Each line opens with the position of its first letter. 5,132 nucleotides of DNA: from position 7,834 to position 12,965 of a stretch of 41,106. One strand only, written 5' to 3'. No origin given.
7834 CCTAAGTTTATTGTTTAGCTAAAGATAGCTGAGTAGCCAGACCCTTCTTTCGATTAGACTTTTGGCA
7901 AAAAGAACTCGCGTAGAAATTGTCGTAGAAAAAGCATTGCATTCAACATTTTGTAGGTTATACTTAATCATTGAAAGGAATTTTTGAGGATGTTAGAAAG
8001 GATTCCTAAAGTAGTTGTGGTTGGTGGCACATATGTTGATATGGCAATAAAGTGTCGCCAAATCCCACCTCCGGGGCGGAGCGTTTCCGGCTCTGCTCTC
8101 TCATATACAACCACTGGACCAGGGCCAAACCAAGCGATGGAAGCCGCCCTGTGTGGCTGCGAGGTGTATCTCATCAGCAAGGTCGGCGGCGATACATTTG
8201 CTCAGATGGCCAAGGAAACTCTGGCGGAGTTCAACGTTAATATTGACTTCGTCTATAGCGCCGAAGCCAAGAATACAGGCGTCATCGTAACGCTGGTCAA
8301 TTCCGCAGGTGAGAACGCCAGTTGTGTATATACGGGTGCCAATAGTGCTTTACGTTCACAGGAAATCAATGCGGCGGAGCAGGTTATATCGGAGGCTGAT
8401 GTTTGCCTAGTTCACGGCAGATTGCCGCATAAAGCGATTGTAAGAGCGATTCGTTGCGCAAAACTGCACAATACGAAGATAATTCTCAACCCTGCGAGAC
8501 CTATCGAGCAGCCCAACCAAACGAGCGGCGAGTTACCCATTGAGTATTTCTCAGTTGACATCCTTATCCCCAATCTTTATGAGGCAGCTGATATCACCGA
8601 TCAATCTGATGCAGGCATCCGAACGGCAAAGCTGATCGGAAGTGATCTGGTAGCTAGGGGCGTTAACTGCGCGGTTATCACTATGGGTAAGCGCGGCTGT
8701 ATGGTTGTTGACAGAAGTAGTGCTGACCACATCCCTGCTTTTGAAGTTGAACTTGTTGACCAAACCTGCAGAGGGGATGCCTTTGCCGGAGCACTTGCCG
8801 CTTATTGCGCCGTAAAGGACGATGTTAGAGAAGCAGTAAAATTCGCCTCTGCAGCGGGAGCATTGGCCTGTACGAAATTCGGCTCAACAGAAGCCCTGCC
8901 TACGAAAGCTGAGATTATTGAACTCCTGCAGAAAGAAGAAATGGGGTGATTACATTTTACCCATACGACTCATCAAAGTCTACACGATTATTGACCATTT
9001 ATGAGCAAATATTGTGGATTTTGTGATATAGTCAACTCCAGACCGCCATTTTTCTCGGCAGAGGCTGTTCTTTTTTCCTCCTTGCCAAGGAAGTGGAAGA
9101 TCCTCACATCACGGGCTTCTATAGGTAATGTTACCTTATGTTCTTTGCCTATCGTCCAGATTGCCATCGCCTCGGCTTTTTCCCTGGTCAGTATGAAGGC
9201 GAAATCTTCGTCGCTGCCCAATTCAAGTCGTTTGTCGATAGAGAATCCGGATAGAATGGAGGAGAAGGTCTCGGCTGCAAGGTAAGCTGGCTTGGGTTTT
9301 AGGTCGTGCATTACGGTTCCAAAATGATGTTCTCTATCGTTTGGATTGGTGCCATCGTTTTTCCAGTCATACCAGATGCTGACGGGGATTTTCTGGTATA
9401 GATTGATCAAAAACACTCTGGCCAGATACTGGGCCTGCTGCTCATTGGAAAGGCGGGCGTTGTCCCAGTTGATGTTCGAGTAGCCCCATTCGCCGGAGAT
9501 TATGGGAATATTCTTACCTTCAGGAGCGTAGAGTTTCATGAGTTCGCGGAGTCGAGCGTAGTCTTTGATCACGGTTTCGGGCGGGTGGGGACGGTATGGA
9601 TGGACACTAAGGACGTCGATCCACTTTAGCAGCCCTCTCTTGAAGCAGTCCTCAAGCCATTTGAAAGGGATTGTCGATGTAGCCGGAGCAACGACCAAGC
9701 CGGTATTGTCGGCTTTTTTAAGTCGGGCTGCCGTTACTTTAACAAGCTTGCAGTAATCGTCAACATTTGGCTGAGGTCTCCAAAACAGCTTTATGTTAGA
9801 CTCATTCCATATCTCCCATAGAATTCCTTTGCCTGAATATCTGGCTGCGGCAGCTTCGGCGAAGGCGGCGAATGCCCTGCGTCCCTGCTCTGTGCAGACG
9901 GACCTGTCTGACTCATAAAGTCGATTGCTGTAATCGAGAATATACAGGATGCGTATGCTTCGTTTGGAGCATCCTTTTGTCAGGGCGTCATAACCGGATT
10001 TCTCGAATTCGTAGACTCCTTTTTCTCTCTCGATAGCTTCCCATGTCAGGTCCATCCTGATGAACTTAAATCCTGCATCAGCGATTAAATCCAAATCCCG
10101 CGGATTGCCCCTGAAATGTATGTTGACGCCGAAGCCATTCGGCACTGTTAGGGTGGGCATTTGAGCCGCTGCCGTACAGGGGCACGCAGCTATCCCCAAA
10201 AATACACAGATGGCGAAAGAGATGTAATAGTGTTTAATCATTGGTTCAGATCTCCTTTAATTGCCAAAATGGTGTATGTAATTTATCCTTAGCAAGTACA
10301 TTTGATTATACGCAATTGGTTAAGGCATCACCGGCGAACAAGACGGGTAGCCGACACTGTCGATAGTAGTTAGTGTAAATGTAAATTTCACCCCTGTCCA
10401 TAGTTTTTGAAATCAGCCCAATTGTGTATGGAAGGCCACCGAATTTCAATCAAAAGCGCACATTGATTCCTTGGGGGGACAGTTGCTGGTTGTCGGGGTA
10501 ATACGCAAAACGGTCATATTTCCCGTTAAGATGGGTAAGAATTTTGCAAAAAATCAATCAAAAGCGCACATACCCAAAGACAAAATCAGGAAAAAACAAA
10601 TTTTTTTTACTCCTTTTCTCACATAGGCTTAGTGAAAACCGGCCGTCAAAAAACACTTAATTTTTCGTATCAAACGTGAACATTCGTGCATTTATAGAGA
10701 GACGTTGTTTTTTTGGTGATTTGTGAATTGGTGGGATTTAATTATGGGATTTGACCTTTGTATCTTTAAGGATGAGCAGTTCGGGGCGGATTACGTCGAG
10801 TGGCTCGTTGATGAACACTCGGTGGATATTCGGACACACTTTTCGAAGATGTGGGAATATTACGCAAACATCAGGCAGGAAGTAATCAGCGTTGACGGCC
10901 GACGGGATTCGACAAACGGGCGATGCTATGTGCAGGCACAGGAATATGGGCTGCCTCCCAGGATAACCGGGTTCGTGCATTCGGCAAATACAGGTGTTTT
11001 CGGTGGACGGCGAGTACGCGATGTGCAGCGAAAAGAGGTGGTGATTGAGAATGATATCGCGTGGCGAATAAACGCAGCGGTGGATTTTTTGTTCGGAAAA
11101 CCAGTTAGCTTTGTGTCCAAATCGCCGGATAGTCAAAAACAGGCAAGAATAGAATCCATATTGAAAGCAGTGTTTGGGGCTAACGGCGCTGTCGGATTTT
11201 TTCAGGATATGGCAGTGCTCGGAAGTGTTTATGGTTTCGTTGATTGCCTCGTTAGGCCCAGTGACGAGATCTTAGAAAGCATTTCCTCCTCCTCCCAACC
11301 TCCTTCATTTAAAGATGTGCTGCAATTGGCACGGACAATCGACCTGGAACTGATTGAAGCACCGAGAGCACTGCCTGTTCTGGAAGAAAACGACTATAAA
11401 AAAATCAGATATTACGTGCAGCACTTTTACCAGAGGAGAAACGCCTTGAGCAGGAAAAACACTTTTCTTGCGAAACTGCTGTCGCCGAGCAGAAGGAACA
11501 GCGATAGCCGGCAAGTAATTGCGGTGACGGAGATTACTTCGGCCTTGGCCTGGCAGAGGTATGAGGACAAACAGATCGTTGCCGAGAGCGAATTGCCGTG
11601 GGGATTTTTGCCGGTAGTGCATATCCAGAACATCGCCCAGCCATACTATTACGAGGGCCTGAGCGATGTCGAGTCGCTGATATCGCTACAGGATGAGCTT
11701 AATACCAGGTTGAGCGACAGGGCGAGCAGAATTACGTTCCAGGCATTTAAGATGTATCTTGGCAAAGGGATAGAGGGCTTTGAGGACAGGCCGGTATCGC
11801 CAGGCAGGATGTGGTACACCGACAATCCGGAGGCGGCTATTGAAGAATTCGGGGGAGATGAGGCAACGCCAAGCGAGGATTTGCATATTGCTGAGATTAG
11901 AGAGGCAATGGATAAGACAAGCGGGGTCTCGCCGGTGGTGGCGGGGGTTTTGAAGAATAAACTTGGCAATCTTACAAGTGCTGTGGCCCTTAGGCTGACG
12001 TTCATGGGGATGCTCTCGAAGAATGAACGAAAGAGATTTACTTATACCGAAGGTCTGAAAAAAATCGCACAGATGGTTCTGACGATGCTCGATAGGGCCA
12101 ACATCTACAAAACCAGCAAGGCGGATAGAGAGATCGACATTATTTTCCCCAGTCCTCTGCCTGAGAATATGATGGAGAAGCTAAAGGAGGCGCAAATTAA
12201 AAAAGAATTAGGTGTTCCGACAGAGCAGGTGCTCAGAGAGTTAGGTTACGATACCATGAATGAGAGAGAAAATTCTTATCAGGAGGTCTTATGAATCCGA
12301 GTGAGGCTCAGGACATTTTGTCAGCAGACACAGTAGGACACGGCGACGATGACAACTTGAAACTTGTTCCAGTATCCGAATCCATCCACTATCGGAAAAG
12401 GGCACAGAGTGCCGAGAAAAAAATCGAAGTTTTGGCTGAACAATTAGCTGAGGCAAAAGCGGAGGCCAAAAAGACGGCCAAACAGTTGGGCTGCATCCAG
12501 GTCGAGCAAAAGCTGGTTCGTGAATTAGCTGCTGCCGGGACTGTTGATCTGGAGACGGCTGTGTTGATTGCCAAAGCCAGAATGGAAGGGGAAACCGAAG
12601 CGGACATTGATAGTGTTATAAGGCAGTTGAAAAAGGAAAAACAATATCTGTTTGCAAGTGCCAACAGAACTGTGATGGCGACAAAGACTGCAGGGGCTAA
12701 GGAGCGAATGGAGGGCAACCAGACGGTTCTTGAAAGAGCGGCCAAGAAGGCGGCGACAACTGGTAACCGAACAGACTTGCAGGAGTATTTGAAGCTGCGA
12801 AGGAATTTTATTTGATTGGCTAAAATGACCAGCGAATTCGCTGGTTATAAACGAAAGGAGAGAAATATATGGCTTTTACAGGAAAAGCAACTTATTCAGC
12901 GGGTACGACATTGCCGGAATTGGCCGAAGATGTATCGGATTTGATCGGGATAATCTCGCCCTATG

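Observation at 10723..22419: Structural-module-only phage-like operon (portal to tail) lacking terminase, integrase, protease, replication and lysis enzymes, wedged between cellular genes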

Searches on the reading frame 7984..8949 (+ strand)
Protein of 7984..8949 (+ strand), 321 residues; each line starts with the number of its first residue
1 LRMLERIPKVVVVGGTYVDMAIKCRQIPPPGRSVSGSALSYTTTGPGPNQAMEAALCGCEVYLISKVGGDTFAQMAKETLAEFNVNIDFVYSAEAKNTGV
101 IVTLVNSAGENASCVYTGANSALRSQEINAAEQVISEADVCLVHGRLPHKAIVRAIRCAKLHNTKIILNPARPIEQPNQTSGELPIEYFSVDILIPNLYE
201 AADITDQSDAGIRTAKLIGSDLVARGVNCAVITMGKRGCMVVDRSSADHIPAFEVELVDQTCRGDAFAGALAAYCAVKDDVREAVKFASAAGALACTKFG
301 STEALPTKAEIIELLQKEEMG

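Call 6: search_protein_families(library=pfam, proteins=[window:7984-8949:+], max_evalue=0.1)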
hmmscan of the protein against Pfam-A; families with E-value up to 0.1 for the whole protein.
window:7984-8949:+ (321 aa): 3 families
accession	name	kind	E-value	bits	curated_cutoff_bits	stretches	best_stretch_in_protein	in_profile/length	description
PF00294.29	PfkB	-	1.7e-50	172.6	25.8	1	9-307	3-301/302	pfkB family carbohydrate kinase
PF08543.17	Phos_pyr_kin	-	3.9e-06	26.9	27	1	191-289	120-225/246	Phosphomethylpyrimidine kinase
PF02255.21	PTS_IIA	-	0.054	14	27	0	100-167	2-68/94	PTS system, Lactose/Cellobiose specific IIA subunit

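Call 7: search_protein_families(library=phrogs, proteins=[window:7984-8949:+], max_evalue=0.1)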
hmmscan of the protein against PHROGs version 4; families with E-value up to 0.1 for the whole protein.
window:7984-8949:+ (321 aa): 3 families
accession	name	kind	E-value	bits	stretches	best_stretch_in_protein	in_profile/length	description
phrog_15334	-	unknown function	4.7e-17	63.3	2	9-141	3-133/323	-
phrog_8133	-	unknown function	2.2e-07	31.4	1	230-312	166-242/246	-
phrog_8986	-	unknown function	0.042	14.2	1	190-289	134-239/268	-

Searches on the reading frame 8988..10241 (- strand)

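Call 6: search_protein_families(library=pfam, proteins=[window:8988-10241:-], max_evalue=0.1)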
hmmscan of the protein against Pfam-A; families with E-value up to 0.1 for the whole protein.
window:8988-10241:- (417 aa): 2 families
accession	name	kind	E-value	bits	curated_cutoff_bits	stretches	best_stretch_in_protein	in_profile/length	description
PF00150.24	Cellulase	-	1.5e-09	38.2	23.5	1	46-295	23-270/272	Cellulase (glycosyl hydrolase family 5)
PF01229.23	Glyco_hydro_39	-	4.1e-05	23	26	1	142-218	152-228/472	Glycosyl hydrolases family 39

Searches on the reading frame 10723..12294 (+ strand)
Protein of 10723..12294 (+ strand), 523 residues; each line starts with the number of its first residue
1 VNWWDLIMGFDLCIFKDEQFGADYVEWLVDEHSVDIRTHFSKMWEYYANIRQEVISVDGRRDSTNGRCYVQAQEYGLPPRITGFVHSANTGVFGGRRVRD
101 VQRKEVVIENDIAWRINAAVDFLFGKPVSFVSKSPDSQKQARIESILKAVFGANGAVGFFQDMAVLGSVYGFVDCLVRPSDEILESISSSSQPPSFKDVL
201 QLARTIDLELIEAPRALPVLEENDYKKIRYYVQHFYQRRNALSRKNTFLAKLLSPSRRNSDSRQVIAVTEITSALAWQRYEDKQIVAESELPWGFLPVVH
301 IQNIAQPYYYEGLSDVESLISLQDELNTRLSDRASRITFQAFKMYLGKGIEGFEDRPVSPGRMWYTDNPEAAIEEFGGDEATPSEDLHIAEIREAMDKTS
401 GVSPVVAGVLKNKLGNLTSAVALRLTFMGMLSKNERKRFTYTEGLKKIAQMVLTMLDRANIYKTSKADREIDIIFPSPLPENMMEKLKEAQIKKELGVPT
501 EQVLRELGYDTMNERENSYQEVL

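Call 4: search_protein_families(library=pfam, proteins=[window:10723-12294:+], max_evalue=0.1)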
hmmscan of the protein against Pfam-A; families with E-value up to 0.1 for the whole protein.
window:10723-12294:+ (523 aa): 2 families
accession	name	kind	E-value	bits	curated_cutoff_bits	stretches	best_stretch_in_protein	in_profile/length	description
PF05133.19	SPP1_portal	-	6.8e-15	55.4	25.5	1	119-504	55-390/416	Phage portal protein, SPP1 Gp6-like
PF00566.25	RabGAP-TBC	-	0.016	15.3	25.2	0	133-167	63-97/216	Rab-GTPase-TBC domain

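Call 5: search_protein_families(library=phrogs, proteins=[window:10723-12294:+], max_evalue=0.1)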
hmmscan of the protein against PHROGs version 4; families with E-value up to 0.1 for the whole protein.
window:10723-12294:+ (523 aa): 4 families
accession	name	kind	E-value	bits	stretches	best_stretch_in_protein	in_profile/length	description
phrog_64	-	head and packaging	6.3e-26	91.9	1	116-508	133-479/547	portal protein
phrog_104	-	head and packaging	1.4e-14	54.7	1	286-511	225-455/550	portal protein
phrog_8418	-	head and packaging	8.6e-05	23.7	1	426-508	4-85/136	portal protein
phrog_9064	-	head and packaging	0.028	15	1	418-490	103-173/228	portal protein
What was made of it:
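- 10744..12294 (+): ORF1, portal protein (the mechanical ORF starts at 10723). PF05133 7e-15; phrog_64 6e-26 (calls 4, 5).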

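Call 90: search_dna_similar(query=window:10744-12294:+, collection=phages, mode=protein, max_evalue=0.001, max_rows=15)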
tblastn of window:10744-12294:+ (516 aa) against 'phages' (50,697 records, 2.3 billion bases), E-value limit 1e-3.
Records with a match: 14; places in all: 14; records where one place covers at least 80% of the query: 0.
Best place of each record, by identity: <60% 14.
By first word of the organism name: Streptomyces 7; Bacillus 4; Caudoviricetes 1; Bacteroides 1; Bacteriophage 1.
By host as written in the record: - 3; Streptomyces lividans JI 1326 2; Streptomyces sp. 5a 2; Bacillus subtilis 2; Bacteroides salyersiae BSC162 1; Streptomyces mirabilis NRRL B-2400 1; Streptomyces turgidiscabies 1; Bacillus cereus 1; and 1 more.
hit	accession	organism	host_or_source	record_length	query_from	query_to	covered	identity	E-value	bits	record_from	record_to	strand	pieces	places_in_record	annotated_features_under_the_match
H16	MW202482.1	Caudoviricetes sp.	Manatee Spring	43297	109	503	77%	24.1%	4e-10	69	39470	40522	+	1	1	portal protein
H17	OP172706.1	Bacteroides phage BS162P1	Bacteroides salyersiae BSC162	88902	214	499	55%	23.9%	3e-10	69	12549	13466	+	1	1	hypothetical protein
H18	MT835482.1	Bacteriophage sp.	human fecal samples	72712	214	507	57%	22.4%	4e-8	62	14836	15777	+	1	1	record has no annotation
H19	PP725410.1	Streptomyces phage GiJojo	Streptomyces mirabilis NRRL B-2400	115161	255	508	49%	25.5%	2e-10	70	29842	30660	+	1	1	69: portal protein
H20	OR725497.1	Streptomyces phage LuckySocke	Streptomyces lividans JI 1326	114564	255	508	49%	25.2%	1e-10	71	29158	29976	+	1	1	76: portal protein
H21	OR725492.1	Streptomyces phage Alone3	Streptomyces lividans JI 1326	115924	255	508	49%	25.2%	1e-10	71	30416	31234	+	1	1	78: portal protein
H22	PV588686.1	Streptomyces phage pSt2308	Streptomyces turgidiscabies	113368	255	508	49%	25.2%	1e-10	71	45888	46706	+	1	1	portal protein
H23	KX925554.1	Streptomyces phage BRock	Streptomyces sp. 5a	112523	255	508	49%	24.5%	6e-10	68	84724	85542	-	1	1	portal protein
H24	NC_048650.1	Streptomyces phage BRock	Streptomyces sp. 5a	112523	255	508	49%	24.5%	6e-10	68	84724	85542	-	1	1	portal protein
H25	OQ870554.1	Bacillus phage PSYJ-YH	Bacillus cereus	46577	261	499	46%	22.8%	5e-4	49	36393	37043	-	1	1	hypothetical protein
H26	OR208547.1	Bacillus phage phi18-2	Bacillus subtilis 18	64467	288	516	44%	23.6%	2e-6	57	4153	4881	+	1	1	hypothetical protein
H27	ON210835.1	Bacillus phage 268TH002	Bacillus subtilis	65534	288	516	44%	23.2%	8e-7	58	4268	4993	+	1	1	5: portal protein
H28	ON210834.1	Bacillus phage 268TH007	Bacillus subtilis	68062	288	516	44%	23.2%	8e-7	58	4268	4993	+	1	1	5: portal protein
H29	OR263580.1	Streptomyces phage Samy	Streptomyces ambofaciens ATCC 23877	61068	287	502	42%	23.9%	5e-7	59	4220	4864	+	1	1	portal protein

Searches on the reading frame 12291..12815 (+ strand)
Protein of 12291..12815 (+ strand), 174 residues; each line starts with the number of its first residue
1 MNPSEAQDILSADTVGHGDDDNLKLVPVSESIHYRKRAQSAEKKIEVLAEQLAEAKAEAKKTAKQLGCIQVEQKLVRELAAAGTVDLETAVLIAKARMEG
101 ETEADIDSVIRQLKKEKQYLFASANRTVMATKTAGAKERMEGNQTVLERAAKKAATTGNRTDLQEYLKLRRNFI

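Call 4: search_protein_families(library=pfam, proteins=[window:12291-12815:+], max_evalue=0.1)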
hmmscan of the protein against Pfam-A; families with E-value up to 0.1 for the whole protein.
window:12291-12815:+ (174 aa): 2 families
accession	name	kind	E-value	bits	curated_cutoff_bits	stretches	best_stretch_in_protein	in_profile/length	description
PF06810.17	Phage_scaffold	-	0.00019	21.9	35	1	43-125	62-150/170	Phage capsid assembly scaffolding protein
PF12518.13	DUF3721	-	0.033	14.4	27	1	56-69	4-17/33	Protein of unknown function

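Call 5: search_protein_families(library=phrogs, proteins=[window:12291-12815:+], max_evalue=0.1)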
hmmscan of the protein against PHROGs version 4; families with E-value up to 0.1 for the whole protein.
window:12291-12815:+ (174 aa): 2 families
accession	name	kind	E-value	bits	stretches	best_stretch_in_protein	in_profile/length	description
phrog_29297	-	unknown function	0.052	15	0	80-125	18-62/82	-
phrog_17018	-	unknown function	0.085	13.4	0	35-84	92-141/156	-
